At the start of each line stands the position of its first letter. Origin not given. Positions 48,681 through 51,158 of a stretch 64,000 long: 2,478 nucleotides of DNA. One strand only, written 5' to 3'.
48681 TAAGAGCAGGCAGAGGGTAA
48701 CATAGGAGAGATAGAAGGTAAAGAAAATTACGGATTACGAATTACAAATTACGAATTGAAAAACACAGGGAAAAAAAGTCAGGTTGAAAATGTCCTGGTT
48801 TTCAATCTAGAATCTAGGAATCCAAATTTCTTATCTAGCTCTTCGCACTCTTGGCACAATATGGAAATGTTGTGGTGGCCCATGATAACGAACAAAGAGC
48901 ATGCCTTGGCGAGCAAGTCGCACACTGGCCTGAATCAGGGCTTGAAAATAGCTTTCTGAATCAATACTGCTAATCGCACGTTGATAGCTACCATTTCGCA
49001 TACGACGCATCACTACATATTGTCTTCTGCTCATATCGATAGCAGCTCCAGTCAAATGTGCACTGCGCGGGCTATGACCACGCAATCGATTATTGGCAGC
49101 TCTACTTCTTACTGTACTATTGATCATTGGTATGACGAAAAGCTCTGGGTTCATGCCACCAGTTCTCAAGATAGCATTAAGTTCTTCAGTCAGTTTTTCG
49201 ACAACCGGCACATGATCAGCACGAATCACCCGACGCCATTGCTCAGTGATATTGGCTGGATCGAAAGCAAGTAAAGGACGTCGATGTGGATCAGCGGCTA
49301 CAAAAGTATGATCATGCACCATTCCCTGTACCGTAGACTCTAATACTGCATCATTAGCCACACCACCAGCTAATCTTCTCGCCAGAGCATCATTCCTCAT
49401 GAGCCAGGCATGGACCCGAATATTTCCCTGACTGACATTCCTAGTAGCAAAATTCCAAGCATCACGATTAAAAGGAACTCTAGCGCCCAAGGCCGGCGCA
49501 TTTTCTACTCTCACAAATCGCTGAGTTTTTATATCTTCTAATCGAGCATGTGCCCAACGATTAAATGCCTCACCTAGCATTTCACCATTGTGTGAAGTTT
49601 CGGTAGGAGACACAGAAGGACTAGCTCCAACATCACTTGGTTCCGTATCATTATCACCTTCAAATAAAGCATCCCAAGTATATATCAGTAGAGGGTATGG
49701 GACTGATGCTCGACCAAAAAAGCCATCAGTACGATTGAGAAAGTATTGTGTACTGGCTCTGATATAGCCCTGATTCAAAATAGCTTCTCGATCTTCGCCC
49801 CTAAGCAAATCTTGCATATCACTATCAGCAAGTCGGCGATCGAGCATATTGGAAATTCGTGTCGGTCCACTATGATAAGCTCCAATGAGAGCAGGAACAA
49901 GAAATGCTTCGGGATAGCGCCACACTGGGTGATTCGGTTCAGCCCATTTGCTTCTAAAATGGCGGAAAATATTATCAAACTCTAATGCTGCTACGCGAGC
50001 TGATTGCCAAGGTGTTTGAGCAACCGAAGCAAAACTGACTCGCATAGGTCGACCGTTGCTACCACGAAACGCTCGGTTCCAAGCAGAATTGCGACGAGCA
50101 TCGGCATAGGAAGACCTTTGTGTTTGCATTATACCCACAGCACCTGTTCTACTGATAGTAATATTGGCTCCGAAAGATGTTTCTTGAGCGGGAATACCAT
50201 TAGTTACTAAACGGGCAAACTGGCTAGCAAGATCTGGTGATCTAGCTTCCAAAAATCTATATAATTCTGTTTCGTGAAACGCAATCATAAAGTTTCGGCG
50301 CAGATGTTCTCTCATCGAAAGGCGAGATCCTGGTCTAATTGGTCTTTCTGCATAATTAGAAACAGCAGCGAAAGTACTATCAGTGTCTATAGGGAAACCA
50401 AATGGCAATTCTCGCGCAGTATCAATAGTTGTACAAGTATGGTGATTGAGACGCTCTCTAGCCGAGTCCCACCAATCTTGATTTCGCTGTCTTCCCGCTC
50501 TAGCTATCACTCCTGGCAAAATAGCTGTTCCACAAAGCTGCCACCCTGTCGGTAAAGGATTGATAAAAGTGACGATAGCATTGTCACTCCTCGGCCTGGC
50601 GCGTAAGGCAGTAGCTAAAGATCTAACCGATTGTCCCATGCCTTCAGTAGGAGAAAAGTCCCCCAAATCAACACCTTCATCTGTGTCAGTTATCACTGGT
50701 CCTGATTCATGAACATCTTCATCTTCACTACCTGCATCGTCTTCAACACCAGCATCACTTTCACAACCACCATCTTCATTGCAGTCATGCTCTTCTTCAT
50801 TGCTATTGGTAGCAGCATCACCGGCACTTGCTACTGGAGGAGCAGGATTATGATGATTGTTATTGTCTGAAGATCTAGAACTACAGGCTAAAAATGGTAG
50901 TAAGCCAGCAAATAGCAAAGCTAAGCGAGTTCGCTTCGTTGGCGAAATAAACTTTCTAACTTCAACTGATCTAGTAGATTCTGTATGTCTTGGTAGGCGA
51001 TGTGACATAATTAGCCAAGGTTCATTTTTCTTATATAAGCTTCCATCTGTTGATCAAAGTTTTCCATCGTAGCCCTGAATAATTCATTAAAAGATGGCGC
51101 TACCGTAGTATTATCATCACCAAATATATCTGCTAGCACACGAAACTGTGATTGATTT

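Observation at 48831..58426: Tight three-gene operon: giant AAA+ (MoxR/AAA_5-like) protein, transglutaminase-coiled-coil-vWA protein, SLT/M15 peptidoglycan-hydrolase lipoprotein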

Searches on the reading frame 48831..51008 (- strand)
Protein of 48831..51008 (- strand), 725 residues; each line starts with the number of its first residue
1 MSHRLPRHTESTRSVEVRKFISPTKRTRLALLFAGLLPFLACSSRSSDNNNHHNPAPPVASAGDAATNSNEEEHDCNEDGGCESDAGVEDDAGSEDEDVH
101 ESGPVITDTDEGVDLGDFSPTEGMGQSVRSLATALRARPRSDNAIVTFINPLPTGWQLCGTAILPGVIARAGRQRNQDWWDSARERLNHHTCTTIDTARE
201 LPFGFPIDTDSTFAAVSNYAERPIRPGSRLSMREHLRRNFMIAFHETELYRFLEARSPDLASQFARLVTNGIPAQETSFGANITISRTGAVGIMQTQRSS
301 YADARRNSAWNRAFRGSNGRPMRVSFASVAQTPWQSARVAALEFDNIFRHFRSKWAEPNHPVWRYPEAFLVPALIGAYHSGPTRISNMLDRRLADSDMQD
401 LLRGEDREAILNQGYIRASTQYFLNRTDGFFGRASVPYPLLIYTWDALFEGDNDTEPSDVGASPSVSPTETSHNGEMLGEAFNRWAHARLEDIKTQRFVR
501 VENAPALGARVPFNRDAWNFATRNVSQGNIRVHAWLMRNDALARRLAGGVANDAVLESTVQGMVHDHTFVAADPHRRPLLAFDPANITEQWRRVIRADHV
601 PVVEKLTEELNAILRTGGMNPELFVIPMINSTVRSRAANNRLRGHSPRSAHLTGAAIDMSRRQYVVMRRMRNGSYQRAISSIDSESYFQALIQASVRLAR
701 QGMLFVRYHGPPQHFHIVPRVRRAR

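Call 3: search_protein_families(library=pfam, proteins=[window:48831-51008:-], max_evalue=0.01)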
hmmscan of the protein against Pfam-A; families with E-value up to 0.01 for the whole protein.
window:48831-51008:- (725 aa): 3 families
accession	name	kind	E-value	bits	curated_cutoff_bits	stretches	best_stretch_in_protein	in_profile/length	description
PF08291.16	Peptidase_M15_3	-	0.00097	19.7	23.2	1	628-661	44-76/108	Peptidase M15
PF01464.25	SLT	-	0.0011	18.9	21.3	1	272-390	20-106/117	Transglycosylase SLT domain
PF18979.5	DUF5715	-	0.0028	17.8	26.8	1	627-718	81-169/171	Family of unknown function (DUF5715)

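Call 4: search_protein_families(library=ncbifam, proteins=[window:48831-51008:-], max_evalue=0.01)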
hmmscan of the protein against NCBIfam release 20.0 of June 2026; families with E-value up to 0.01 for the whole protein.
window:48831-51008:- (725 aa): 1 family
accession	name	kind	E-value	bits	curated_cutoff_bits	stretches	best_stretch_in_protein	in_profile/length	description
NF037948.1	signal_int_SinM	equivalog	0.00034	20.1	250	1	28-101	2-72/387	signal integration modulator SinM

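Call 9: find_homologous_proteins(query=window:48831-51008:-)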
Query window:48831-51008:- (725 aa): 3 proteins with E <= 0.001 among 8000 candidates.
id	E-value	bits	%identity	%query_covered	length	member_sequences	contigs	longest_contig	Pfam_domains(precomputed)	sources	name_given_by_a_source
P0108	0.0e+0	1663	100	100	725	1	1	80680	-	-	-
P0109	1.0e-296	1004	64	97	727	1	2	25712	-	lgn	-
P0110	2.4e-282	957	63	96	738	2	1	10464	-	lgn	-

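Call 12: find_encoding_contigs(protein=P0109, flank=10000, max_places=2)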
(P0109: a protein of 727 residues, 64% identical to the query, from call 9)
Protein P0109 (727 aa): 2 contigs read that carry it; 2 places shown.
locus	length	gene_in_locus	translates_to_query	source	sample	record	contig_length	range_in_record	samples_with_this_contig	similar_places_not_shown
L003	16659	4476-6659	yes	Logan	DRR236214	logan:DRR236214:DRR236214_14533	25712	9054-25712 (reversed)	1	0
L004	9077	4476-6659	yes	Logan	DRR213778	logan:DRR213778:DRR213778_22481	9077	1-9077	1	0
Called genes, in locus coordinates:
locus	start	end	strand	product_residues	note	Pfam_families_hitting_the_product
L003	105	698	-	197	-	PF03575:Peptidase_S51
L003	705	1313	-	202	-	PF03575:Peptidase_S51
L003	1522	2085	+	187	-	PF07638:Sigma70_ECF (faint), PF04542:Sigma70_r2, PF08281:Sigma70_r4_2, PF04545:Sigma70_r4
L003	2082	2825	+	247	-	-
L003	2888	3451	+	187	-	-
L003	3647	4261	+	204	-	PF14360:PAP2_C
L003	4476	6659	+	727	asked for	-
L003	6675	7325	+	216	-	PF02230:Abhydrolase_2 (weak)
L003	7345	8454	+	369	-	-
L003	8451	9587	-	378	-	PF00390:malic, PF03949:Malic_M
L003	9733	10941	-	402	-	-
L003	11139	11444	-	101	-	-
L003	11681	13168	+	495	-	-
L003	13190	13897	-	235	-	-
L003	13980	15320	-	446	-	PF00875:DNA_photolyase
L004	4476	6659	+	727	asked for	-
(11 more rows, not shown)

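Call 19: search_solved_structures(query=window:48831-51008:-, max_evalue=10, show_alignments=3)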
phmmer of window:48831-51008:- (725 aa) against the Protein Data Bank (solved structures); distinct sequences matched with E-value up to 10: 1.
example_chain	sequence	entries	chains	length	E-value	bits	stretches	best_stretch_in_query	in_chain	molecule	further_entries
4dvb_B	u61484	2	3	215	1.1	11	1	225-328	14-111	Fab fragment of pro-uPA antibody mAb-112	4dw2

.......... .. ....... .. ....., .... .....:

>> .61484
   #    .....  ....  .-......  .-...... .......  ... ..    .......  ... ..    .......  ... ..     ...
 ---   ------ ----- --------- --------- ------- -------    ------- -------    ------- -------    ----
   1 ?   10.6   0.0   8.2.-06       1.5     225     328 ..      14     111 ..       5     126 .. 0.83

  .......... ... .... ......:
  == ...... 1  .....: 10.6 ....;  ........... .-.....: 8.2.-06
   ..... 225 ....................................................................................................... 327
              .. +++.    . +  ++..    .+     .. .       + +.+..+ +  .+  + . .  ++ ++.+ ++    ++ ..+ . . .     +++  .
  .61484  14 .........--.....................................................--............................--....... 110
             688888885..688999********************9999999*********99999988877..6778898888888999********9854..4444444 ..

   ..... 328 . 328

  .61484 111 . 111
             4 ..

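Call 46: search_protein_representatives(protein=window:48831-51008:-)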
Query: 725 residues. Proteins with E-value up to 0.001 (for the whole library): 19; up to 1e-10: 12; up to 1e-30: 4. The best 19 are listed.
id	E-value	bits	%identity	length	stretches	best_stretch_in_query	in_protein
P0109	3.3e-297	1004.4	65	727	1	19-723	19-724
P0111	5.1e-130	451.8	42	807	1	90-720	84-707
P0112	6.7e-53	196.9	32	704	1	132-722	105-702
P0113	8.4e-34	133.7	32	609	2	516-721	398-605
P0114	2.2e-27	112.5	32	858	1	420-723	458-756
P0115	1.8e-25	106.2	36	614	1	531-723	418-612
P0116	1.9e-25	106.1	35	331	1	516-722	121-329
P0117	3.7e-23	98.5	31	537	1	368-719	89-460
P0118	1.5e-19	86.6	39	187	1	578-718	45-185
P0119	4.1e-16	75.3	28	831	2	585-722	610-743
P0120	4.1e-15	72.0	31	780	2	578-719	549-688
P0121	4.3e-15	71.9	40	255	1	582-720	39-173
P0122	2.1e-10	56.4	36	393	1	585-720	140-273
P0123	5.7e-10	55.0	56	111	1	663-718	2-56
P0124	1.6e-08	50.2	33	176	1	524-652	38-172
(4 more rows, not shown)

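Call 49: search_protein_families(library=pfam, alignment_id=A4, max_evalue=0.01)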
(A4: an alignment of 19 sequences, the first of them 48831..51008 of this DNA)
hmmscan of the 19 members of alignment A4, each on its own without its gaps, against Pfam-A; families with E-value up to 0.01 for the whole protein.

A. member 1, window:48831-51008:- (725 aa): 3 families
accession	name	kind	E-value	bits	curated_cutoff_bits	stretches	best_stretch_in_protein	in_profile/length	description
PF08291.16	Peptidase_M15_3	-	0.00097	19.7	23.2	1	628-661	44-76/108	Peptidase M15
PF01464.25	SLT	-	0.0011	18.9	21.3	1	272-390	20-106/117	Transglycosylase SLT domain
PF18979.5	DUF5715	-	0.0028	17.8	26.8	1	627-718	81-169/171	Family of unknown function (DUF5715)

B. families by the number of members that match (of 19 scanned): 5 families
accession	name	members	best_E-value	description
PF01464.25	SLT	13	2.6e-17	Transglycosylase SLT domain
PF18979.5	DUF5715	8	4.5e-11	Family of unknown function (DUF5715)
PF08291.16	Peptidase_M15_3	7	2.2e-07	Peptidase M15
PF05951.18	Peptidase_M15_2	1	0.0018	Bacterial protein of unknown function (DUF882)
PF13406.11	SLT_2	1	0.0051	Transglycosylase SLT domain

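Call 66: search_protein_families(library=padloc, proteins=[window:48831-51008:-], max_evalue=0.01)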
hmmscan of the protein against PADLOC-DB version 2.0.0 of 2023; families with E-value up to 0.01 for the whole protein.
window:48831-51008:- (725 aa): 0 families

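Call 67: search_protein_families(library=phrogs, proteins=[window:48831-51008:-], max_evalue=0.01)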
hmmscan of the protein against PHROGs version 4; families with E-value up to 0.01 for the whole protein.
window:48831-51008:- (725 aa): 0 families

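Call 83: find_encoding_contigs(protein=P0110, flank=10000, max_places=2)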
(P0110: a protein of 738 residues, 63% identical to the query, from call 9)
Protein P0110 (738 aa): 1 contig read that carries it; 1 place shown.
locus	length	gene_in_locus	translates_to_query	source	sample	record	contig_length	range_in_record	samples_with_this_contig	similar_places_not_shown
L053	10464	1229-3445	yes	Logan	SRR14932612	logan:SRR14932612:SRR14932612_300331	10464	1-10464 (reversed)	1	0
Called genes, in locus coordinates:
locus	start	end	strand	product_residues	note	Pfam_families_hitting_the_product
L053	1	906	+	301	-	?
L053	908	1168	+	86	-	-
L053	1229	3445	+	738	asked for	-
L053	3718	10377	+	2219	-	-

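Call 84: find_encoding_contigs(protein=P0111, flank=10000, max_places=2)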
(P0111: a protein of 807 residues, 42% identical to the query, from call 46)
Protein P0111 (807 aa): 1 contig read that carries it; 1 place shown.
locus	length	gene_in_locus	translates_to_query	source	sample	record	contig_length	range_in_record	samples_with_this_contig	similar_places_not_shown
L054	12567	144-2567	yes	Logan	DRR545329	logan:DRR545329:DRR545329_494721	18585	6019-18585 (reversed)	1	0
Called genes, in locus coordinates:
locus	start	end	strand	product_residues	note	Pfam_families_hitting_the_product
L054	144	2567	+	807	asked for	-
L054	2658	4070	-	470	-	PF01336:tRNA_anti-codon, PF00152:tRNA-synt_2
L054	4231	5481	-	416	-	PF08014:MATCAP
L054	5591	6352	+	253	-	-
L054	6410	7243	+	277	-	PF00892:EamA (weak)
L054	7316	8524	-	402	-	-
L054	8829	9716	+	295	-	PF06999:Suc_Fer-like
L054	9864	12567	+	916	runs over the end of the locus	-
